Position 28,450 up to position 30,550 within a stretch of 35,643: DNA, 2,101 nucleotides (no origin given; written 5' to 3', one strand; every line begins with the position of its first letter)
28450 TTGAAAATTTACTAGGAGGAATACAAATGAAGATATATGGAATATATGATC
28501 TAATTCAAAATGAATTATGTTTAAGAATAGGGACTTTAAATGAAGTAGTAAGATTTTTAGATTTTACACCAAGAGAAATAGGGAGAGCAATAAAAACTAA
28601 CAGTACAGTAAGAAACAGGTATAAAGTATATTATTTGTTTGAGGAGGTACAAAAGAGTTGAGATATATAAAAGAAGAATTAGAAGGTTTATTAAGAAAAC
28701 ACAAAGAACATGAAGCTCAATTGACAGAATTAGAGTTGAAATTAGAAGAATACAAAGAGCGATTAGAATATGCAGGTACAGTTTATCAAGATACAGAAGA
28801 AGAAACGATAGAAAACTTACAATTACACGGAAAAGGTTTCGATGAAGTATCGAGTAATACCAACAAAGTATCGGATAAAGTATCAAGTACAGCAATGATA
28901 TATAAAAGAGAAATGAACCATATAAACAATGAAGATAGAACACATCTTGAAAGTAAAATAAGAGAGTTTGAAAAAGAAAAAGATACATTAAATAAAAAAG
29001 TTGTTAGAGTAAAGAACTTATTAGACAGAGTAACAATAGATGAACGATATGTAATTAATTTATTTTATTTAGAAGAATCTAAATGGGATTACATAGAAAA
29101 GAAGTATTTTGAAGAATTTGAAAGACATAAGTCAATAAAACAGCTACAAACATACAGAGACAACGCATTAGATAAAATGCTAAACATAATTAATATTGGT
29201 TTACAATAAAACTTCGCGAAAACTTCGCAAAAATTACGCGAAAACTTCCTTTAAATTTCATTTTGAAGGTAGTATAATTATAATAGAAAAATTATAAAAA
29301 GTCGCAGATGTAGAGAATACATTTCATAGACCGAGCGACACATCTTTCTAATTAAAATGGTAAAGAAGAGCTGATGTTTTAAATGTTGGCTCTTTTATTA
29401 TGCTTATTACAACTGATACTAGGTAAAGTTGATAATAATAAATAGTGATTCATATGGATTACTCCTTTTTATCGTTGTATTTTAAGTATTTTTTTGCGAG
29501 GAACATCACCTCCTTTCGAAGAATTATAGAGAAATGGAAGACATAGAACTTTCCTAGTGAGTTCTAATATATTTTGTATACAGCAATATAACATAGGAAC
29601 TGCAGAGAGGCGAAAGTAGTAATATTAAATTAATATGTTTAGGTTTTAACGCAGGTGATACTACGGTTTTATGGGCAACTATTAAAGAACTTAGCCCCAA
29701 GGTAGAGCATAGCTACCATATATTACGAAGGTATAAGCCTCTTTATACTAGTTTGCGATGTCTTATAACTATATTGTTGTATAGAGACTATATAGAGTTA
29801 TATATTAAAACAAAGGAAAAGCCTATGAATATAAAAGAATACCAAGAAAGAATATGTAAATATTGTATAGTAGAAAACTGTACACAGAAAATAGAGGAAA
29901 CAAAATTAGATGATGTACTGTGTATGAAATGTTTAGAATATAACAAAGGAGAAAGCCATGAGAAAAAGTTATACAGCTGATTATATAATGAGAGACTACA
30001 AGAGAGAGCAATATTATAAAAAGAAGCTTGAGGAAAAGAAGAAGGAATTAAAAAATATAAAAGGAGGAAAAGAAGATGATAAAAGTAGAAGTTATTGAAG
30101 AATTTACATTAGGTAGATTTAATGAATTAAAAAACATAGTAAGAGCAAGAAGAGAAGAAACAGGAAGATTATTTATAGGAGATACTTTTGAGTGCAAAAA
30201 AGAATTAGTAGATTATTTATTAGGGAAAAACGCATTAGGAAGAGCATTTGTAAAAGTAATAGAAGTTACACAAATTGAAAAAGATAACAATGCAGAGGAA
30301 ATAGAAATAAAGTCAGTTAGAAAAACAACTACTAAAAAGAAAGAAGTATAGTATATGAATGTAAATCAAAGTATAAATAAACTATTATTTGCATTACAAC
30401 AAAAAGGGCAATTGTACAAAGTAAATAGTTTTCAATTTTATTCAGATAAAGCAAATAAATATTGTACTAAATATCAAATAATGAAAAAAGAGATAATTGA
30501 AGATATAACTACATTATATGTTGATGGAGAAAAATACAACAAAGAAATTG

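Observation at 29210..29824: A ~615-bp non-coding, GC-enriched, hairpin-rich region between the late activator and the first late genes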

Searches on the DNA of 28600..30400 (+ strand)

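Call 4: search_rna_families(source=window, start=29100, end=29950, threshold=evalue, max_evalue=10, show_alignments=3)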
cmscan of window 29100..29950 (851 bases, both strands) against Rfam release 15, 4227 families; matches with E-value up to 10: 7.
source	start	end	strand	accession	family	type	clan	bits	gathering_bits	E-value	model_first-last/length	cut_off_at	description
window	29272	29401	+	RF04182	GibS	Gene; sRNA;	-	20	115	3.4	1-142/142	no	GibS sRNA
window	29304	29397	+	RF02728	HrrF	Gene; sRNA;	-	17.4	77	2.7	1-116/116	no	Haemophilus regulatory RNA responsive to iron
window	29673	29830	+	RF02212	ZFAT-AS1_2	Gene; lncRNA;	-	16.5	70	2.6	1-205/205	no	ZFAT antisense RNA 1 conserved region 2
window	29584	29645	+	RF03149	RAGATH-12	Gene; sRNA;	-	15.1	75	3.5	1-78/78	no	RAGATH-12 RNA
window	29363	29399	+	RF02726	sno_ZL63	Gene; snRNA; snoRNA; CD-box;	-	15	50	6.8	1-43/43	no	Small nucleolar RNA ZL63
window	29371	29419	+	RF02108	DLEU2_4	Gene; lncRNA;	-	14.8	40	3.6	1-58/58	no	Deleted in lymphocytic leukemia 2 conserved region 4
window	29122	29142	+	RF02677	NsiR4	Gene; sRNA;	-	12.7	40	6.7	1-65/65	no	Nitrogen stress-induced RNA 4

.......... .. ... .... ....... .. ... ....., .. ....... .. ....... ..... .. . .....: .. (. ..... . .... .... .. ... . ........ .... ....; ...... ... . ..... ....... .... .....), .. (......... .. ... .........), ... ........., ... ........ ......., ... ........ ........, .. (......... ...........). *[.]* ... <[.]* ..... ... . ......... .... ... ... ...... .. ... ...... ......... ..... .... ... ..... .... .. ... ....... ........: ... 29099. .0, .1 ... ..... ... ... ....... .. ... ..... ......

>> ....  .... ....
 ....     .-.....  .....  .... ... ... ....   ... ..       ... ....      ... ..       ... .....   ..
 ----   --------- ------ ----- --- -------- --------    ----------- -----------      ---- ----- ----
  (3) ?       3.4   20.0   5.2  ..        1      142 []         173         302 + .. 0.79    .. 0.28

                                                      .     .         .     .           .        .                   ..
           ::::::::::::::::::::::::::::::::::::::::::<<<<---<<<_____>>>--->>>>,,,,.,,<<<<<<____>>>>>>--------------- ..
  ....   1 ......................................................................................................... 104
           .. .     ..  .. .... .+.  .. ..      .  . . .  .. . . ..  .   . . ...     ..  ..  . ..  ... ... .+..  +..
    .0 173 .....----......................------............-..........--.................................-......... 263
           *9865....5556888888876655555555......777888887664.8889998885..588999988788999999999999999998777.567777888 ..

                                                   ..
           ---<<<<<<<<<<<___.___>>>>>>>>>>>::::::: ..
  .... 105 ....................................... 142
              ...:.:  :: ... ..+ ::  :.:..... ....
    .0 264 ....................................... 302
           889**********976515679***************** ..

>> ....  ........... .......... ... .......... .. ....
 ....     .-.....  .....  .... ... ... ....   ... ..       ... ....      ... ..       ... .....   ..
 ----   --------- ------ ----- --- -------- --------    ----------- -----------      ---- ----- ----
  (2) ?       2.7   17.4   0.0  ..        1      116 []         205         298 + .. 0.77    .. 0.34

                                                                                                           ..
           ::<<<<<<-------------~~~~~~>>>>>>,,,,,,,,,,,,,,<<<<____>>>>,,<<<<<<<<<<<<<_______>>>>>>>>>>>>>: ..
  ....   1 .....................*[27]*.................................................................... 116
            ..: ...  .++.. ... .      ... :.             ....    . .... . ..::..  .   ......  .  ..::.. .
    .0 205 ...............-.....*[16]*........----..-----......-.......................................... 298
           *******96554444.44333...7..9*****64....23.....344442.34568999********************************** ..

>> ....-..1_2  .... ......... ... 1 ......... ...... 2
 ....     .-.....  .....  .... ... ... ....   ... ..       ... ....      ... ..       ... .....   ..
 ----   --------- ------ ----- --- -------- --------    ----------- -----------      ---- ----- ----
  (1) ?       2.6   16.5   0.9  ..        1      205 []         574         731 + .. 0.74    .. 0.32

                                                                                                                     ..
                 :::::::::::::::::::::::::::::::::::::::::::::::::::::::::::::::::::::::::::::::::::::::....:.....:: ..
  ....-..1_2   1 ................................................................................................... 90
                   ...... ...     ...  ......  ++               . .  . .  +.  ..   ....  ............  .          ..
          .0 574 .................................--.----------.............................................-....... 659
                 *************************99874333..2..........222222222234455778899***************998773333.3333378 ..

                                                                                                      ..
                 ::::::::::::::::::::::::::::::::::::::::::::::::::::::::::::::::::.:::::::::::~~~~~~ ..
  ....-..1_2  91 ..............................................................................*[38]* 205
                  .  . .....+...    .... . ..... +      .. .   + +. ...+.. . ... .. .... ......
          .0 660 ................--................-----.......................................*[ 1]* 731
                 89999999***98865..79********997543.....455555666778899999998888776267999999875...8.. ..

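Call 8: search_dna_similar(query=window:28600-30400:+, collection=phages, mode=distant, max_rows=30)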
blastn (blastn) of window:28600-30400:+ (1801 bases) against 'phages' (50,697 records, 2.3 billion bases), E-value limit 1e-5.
No match.
